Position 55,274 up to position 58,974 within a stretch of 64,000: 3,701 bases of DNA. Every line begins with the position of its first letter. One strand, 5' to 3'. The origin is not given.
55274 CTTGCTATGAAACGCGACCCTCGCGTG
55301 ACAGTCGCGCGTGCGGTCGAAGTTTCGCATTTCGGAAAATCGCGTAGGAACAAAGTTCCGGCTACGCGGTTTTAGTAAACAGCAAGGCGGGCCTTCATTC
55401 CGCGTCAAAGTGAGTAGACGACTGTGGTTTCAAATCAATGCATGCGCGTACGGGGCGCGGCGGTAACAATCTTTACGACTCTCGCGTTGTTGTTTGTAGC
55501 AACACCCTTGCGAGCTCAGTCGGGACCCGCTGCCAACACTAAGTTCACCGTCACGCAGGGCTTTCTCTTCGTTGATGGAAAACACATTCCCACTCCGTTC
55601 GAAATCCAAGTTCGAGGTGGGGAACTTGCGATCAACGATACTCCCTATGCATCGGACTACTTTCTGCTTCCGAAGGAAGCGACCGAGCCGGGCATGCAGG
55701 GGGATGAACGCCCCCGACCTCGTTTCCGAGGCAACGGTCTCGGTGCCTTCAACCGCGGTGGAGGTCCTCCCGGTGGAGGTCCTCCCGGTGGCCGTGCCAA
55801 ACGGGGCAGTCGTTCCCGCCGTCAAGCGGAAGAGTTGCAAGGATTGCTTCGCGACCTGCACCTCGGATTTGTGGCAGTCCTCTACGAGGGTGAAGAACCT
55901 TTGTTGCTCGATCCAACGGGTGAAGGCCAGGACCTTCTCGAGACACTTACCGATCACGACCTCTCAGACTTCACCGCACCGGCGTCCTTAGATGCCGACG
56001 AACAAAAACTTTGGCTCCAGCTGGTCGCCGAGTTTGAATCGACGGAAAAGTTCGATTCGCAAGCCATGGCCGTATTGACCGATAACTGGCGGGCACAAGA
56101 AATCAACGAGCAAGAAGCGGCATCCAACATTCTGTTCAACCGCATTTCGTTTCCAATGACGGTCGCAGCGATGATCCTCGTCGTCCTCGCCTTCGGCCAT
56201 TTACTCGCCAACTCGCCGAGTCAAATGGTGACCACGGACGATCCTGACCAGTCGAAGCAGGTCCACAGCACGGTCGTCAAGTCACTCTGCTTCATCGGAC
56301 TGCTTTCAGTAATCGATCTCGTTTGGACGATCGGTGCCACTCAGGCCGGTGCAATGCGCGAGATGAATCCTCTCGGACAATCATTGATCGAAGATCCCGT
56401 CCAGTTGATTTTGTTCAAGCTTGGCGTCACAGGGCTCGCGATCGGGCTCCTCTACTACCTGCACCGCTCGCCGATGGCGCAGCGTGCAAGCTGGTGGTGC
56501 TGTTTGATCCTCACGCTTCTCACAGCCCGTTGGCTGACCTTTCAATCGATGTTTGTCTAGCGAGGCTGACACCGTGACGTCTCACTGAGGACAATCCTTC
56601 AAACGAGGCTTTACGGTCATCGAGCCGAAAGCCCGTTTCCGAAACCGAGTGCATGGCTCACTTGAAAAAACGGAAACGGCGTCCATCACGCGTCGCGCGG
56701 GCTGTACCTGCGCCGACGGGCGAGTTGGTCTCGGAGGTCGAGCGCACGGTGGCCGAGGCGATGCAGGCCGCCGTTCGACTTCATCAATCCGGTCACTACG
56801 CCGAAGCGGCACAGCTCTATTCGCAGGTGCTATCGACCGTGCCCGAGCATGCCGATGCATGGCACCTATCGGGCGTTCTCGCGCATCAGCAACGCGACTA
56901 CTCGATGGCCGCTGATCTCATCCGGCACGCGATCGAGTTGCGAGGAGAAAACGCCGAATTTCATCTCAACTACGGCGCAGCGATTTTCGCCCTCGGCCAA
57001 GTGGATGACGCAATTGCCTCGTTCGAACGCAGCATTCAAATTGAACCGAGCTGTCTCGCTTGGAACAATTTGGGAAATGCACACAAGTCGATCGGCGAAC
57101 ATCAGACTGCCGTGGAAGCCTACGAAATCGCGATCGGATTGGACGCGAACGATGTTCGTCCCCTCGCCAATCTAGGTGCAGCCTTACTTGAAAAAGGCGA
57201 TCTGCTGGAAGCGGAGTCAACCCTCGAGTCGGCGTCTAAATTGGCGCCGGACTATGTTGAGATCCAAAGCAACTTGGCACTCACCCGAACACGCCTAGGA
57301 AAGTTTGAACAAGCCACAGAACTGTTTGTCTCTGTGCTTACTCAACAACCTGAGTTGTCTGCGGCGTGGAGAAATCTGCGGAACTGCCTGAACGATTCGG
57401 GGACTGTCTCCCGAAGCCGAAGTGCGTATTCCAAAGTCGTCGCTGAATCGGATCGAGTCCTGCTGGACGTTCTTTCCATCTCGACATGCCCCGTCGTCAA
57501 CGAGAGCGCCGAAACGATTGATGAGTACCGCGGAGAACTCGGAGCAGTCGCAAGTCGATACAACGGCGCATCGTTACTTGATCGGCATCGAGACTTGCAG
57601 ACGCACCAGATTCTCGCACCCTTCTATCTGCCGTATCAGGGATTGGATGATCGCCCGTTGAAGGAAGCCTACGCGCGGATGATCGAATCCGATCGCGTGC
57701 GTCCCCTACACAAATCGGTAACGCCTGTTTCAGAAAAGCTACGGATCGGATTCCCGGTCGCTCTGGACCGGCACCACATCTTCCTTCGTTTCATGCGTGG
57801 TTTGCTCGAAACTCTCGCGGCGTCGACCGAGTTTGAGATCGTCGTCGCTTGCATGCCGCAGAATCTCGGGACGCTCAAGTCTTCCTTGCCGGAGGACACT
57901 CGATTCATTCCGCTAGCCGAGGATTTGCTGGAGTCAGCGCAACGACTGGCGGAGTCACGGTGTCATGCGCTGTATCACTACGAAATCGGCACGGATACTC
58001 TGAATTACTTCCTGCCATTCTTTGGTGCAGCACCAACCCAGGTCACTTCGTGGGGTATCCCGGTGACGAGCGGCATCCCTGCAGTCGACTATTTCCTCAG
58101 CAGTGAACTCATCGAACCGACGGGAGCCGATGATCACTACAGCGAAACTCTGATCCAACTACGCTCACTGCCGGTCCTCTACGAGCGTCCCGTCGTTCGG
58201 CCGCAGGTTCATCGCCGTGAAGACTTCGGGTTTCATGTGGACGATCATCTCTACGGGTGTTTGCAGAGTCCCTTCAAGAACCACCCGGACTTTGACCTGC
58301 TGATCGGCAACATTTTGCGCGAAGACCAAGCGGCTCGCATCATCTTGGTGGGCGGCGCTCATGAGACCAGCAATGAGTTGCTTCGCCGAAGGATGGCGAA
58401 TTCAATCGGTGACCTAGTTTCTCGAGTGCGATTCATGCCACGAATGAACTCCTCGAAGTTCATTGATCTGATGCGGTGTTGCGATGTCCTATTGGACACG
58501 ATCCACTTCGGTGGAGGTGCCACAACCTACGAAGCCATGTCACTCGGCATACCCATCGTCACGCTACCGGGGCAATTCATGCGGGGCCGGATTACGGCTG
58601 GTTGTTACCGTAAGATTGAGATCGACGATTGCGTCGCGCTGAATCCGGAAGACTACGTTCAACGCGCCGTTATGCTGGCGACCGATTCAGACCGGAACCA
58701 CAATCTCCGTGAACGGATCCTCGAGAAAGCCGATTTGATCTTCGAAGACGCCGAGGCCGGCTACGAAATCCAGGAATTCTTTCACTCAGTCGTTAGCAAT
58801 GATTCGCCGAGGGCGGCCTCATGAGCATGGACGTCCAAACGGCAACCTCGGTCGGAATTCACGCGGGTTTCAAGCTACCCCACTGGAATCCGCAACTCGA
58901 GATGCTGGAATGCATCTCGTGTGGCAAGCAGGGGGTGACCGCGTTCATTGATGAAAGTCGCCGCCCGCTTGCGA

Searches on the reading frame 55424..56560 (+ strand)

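Call 75: search_protein_families(library=pfam, proteins=[window:55424-56560:+], max_evalue=0.001)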
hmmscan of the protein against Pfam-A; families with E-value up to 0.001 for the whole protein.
window:55424-56560:+ (378 aa): 1 family
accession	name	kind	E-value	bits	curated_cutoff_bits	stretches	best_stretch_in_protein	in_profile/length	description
PF18902.5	DUF5658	-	4e-08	34.4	25.2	1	293-365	2-76/82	Domain of unknown function (DUF5658)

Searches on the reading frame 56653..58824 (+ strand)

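Call 75: search_protein_families(library=pfam, proteins=[window:56653-58824:+], max_evalue=0.001)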
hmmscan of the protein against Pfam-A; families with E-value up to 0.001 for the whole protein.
window:56653-58824:+ (723 aa): 20 families
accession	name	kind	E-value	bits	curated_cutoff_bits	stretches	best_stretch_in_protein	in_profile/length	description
PF07719.23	TPR_2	-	7.5e-25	85.4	27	0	101-133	1-33/34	Tetratricopeptide repeat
PF00515.34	TPR_1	-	1.4e-23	82.1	27.8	1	136-166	3-33/34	Tetratricopeptide repeat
PF14559.12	TPR_19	-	1.2e-19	70.8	25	2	78-137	2-61/68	Tetratricopeptide repeat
PF13432.12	TPR_16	-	2e-19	70.1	32.7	2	45-94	9-58/65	Tetratricopeptide repeat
PF13181.12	TPR_8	-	3.3e-19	67.8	25.7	0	136-167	3-34/34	Tetratricopeptide repeat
PF13414.12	TPR_11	-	4.7e-19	68.2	26.8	1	141-182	1-42/42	TPR repeat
PF13428.12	TPR_14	-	8.5e-17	60.4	23.5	0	35-73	3-41/44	Tetratricopeptide repeat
PF13431.12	TPR_17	-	4.7e-16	58.1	24.4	0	90-122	2-34/34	Tetratricopeptide repeat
PF23914.1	TPR_CcmH_CycH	-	1.9e-15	57.5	42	2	136-234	52-153/158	Cytochrome c-type biogenesis protein H TPR domain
PF13176.12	TPR_7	-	2.8e-14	52.3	27.9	0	136-166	1-33/36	Tetratricopeptide repeat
PF13844.12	Glyco_transf_41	-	1.2e-12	47.3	25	1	585-691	420-526/543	Glycosyl transferase family 41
PF13424.12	TPR_12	-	2.6e-12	47.2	30.1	2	172-229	7-72/77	Tetratricopeptide repeat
PF13371.12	TPR_9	-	4.9e-08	33.3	35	0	42-100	4-62/73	Tetratricopeptide repeat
PF12895.13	ANAPC3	-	4.4e-07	30.5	27.2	1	47-126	3-81/82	Anaphase-promoting complex, cyclosome, subunit 3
PF25063.1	ARM_TT21_C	-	7.4e-07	29.7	35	0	45-101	107-163/209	Tetratricopeptide repeat protein 21 C-terminal ARM domain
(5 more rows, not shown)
